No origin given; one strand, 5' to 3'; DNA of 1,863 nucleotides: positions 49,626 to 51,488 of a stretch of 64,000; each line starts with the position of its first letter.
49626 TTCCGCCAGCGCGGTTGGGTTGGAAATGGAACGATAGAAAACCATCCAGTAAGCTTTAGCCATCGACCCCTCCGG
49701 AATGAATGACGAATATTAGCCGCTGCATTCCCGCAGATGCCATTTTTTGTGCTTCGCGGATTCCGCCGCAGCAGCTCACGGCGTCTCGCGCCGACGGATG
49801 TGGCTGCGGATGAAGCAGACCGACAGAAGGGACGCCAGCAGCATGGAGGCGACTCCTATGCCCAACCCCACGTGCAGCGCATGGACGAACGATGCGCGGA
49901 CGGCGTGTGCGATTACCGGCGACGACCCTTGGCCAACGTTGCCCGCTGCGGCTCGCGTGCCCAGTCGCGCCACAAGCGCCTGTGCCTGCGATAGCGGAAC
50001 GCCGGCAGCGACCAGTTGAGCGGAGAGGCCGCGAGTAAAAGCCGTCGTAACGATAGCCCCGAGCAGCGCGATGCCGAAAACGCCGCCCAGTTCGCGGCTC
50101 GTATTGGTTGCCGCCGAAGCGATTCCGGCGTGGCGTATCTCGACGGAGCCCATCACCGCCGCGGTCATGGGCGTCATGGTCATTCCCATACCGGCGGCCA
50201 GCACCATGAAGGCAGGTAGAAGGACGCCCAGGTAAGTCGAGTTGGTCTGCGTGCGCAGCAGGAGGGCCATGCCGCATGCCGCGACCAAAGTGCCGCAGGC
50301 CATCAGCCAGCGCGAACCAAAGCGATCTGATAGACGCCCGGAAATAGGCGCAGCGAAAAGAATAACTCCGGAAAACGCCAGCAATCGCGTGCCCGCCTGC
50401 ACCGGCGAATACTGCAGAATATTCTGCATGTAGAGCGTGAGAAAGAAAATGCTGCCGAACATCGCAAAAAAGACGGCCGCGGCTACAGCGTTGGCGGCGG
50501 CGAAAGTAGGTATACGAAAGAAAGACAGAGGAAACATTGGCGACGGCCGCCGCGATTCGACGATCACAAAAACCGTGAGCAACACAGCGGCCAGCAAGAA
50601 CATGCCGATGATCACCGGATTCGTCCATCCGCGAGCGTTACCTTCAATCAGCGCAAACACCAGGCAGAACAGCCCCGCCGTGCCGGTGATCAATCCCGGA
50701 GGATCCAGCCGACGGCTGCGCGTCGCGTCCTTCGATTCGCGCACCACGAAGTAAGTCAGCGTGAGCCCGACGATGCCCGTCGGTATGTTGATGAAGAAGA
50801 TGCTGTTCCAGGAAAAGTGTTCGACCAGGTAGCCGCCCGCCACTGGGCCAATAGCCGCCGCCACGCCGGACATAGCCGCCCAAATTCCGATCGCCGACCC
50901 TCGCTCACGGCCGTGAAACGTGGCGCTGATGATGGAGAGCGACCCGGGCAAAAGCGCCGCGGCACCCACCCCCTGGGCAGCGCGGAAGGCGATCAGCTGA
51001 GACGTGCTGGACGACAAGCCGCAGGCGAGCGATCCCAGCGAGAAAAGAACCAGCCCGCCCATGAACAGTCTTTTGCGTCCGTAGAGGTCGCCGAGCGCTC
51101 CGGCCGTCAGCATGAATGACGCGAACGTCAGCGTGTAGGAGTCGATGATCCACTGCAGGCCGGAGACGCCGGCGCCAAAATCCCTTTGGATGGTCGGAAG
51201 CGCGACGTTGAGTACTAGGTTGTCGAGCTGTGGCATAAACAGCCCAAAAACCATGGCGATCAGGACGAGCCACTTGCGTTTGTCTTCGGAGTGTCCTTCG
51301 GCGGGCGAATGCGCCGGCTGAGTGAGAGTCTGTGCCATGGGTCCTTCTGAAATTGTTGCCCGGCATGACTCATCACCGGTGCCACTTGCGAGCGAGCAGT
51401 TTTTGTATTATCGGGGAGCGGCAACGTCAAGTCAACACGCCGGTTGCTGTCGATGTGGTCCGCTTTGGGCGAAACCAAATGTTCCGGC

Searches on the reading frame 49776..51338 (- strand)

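Call 77: search_protein_families(library=pfam, proteins=[window:49776-51338:-], max_evalue=0.001)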
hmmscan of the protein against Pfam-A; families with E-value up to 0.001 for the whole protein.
window:49776-51338:- (520 aa): 2 families
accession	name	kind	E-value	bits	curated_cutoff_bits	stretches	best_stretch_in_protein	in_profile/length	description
PF07690.21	MFS_1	-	3.2e-59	201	33.4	1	30-422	2-346/347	Major Facilitator Superfamily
PF00083.30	Sugar_tr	-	2.7e-05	23.7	22.3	1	32-126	8-116/452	Sugar (and other) transporter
